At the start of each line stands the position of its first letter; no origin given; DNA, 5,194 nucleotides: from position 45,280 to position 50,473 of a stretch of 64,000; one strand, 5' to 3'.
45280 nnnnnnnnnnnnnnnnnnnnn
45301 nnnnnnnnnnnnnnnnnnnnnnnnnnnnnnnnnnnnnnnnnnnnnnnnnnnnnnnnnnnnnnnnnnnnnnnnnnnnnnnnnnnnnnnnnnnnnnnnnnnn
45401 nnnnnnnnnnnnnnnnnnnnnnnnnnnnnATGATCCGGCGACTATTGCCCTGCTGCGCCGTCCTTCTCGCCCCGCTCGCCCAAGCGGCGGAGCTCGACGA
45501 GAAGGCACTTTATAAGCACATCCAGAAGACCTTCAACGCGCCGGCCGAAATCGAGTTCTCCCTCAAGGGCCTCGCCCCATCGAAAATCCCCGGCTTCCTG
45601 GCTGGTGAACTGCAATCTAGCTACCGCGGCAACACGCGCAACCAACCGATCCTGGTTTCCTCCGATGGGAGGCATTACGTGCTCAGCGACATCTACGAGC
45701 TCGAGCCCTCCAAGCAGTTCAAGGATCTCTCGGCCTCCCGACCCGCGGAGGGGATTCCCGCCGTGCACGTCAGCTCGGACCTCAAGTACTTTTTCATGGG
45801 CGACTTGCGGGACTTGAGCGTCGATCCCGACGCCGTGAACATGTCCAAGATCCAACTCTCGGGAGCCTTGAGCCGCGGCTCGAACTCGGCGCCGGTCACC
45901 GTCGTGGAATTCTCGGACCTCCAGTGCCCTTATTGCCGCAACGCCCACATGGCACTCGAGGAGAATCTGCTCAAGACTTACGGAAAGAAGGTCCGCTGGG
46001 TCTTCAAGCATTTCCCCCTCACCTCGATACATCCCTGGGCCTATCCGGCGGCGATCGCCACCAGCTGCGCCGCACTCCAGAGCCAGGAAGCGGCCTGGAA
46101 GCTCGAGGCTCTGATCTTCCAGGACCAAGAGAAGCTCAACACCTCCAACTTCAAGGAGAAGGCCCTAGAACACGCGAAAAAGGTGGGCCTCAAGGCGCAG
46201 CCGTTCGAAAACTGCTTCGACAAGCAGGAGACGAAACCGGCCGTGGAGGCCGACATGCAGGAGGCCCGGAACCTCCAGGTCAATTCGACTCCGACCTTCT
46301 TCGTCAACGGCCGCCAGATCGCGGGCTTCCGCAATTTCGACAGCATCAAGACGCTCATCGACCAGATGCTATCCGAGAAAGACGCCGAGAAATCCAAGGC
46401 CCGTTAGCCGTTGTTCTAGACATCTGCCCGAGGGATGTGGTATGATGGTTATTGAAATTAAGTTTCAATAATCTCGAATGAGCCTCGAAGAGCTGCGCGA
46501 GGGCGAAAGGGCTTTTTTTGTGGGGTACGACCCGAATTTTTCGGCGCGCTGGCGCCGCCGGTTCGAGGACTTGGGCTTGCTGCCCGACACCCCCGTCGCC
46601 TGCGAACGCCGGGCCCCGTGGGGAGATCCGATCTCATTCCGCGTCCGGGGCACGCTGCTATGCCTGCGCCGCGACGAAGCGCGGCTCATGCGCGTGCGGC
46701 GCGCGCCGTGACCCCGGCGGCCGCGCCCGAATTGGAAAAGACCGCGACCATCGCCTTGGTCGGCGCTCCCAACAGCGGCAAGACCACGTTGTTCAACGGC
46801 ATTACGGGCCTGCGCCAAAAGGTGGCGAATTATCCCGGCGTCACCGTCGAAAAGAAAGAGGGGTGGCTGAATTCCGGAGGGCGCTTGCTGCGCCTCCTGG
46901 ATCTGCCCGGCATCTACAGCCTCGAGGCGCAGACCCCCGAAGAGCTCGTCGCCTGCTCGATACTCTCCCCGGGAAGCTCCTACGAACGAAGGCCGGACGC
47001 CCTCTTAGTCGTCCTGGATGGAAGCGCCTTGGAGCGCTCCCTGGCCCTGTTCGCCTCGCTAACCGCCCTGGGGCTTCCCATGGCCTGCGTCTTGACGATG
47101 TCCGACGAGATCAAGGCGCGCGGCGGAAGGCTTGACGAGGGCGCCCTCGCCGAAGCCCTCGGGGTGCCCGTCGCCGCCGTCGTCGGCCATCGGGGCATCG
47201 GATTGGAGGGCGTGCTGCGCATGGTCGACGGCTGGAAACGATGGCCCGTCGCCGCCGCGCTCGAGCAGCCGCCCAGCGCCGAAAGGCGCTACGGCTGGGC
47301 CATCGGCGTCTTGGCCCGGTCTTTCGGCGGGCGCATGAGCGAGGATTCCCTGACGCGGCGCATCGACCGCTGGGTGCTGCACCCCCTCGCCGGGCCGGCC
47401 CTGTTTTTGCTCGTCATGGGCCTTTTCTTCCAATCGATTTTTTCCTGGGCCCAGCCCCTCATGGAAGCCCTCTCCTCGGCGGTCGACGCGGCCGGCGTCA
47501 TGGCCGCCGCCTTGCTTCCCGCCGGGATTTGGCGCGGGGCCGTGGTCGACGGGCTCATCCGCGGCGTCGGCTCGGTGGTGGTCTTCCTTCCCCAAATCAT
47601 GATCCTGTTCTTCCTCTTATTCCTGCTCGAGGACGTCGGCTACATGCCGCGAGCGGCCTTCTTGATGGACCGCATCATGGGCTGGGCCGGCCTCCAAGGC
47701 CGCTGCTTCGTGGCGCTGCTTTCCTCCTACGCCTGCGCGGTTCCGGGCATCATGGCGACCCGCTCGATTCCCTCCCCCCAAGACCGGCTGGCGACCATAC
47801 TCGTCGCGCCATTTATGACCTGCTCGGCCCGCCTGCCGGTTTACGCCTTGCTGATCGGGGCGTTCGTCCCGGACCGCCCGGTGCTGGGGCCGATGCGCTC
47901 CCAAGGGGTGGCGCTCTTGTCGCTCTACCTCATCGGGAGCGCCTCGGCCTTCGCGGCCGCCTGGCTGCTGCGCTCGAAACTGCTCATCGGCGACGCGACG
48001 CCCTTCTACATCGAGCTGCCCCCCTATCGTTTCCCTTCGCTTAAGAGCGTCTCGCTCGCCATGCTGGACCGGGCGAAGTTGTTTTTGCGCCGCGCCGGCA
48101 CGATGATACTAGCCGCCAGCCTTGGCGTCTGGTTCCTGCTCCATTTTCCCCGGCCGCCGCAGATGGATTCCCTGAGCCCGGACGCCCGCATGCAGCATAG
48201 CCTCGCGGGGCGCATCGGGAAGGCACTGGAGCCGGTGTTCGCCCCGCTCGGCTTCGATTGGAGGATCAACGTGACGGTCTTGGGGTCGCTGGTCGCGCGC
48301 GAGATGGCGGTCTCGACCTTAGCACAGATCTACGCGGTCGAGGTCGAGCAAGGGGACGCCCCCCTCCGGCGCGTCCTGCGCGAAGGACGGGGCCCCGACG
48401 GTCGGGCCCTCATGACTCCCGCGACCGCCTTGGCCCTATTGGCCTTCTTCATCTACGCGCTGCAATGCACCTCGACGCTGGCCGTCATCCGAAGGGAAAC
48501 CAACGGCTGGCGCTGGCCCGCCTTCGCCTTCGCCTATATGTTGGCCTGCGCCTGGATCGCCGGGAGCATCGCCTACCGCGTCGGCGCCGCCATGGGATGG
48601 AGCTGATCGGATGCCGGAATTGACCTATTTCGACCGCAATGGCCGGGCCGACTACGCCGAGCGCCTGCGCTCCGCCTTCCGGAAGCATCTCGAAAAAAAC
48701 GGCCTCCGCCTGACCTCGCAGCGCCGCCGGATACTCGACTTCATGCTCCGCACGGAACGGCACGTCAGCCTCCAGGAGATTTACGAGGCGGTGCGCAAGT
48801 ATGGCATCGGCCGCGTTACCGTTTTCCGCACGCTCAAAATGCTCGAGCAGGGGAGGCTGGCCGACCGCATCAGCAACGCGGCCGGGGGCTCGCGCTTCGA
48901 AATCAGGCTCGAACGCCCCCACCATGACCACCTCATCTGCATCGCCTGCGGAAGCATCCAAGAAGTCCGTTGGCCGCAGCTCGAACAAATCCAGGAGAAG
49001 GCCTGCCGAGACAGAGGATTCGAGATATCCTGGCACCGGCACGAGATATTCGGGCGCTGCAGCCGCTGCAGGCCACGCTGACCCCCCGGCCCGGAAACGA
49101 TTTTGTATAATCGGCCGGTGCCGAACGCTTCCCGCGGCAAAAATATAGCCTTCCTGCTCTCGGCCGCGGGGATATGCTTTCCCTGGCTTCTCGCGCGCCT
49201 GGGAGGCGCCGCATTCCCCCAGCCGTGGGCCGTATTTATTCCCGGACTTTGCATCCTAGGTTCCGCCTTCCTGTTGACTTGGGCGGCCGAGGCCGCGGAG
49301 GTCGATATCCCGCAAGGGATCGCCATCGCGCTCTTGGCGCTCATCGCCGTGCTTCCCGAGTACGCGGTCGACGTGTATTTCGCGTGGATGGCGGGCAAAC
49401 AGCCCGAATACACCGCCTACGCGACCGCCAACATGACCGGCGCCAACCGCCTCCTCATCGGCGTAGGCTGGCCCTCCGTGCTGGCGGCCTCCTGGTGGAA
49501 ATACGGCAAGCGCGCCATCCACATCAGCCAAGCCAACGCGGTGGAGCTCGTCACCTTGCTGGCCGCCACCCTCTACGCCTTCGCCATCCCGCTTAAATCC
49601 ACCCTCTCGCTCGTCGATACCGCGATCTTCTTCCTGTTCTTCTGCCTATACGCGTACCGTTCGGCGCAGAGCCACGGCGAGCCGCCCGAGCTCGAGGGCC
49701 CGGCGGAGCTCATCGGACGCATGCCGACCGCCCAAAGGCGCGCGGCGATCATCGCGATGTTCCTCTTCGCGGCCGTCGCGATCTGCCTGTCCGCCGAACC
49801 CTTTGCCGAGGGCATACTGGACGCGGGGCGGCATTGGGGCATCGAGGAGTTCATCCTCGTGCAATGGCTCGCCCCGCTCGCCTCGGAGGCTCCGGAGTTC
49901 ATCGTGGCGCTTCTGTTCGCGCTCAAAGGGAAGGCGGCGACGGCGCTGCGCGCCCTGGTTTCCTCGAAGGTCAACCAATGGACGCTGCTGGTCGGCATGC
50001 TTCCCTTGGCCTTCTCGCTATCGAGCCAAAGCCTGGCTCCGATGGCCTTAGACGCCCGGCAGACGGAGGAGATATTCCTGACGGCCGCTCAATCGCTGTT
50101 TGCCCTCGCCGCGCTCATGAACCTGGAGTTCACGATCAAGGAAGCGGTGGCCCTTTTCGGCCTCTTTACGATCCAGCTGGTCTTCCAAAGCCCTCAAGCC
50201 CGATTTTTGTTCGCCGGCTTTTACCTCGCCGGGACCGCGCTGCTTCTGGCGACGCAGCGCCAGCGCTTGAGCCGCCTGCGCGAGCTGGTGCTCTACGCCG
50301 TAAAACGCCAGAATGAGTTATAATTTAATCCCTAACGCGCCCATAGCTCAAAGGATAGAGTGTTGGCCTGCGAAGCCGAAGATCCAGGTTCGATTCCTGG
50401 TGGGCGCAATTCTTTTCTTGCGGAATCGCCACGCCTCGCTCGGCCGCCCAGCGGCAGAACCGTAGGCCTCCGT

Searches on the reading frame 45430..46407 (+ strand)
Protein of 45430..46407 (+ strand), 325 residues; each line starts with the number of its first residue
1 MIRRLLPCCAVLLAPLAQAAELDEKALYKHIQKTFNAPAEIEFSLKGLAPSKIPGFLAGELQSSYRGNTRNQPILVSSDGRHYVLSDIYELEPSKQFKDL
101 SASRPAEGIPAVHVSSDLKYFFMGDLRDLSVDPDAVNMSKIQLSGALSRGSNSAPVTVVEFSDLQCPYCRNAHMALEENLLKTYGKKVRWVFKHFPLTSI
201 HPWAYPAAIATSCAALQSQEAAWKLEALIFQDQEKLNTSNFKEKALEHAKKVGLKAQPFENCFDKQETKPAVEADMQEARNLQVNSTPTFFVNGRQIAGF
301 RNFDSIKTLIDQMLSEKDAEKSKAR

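Call 69: search_protein_families(library=pfam, proteins=[window:45430-46407:+], max_evalue=0.000001)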
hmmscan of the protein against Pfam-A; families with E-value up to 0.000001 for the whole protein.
window:45430-46407:+ (325 aa): 3 families
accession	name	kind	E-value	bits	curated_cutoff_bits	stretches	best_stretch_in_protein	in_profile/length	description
PF13462.12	Thioredoxin_4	-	6.8e-34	117.9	23.2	1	148-311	7-164/165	Thioredoxin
PF01323.26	DSBA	-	4.9e-17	62.8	25.6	1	219-310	102-190/191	DSBA-like thioredoxin domain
PF13743.12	Thioredoxin_5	-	2e-07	31.4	27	1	202-293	72-164/186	Thioredoxin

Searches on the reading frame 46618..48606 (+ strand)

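Call 69: search_protein_families(library=pfam, proteins=[window:46618-48606:+], max_evalue=0.000001)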
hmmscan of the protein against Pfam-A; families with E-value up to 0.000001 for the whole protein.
window:46618-48606:+ (662 aa): 4 families
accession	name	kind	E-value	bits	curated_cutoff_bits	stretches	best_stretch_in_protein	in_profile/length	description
PF02421.24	FeoB_N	-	6.1e-46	156.2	27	1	44-201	2-154/156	Ferrous iron transport protein B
PF07670.19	Gate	-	9.7e-38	129.3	29.6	2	321-416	2-104/104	Nucleoside recognition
PF01926.29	MMR_HSR1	-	9.9e-17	61.5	21.9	1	44-139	1-90/113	50S ribosome-binding GTPase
PF07664.17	FeoB_C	-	2.6e-16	59.5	26.6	1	433-485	1-54/54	Ferrous iron transport protein B C terminus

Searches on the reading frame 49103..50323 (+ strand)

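Call 69: search_protein_families(library=pfam, proteins=[window:49103-50323:+], max_evalue=0.000001)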
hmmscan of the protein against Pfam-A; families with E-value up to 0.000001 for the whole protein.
window:49103-50323:+ (406 aa): 1 family
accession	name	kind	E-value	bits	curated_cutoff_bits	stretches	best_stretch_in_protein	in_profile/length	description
PF01699.29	Na_Ca_ex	-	3.6e-25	89.1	24.9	2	217-362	3-149/151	Sodium/calcium exchanger protein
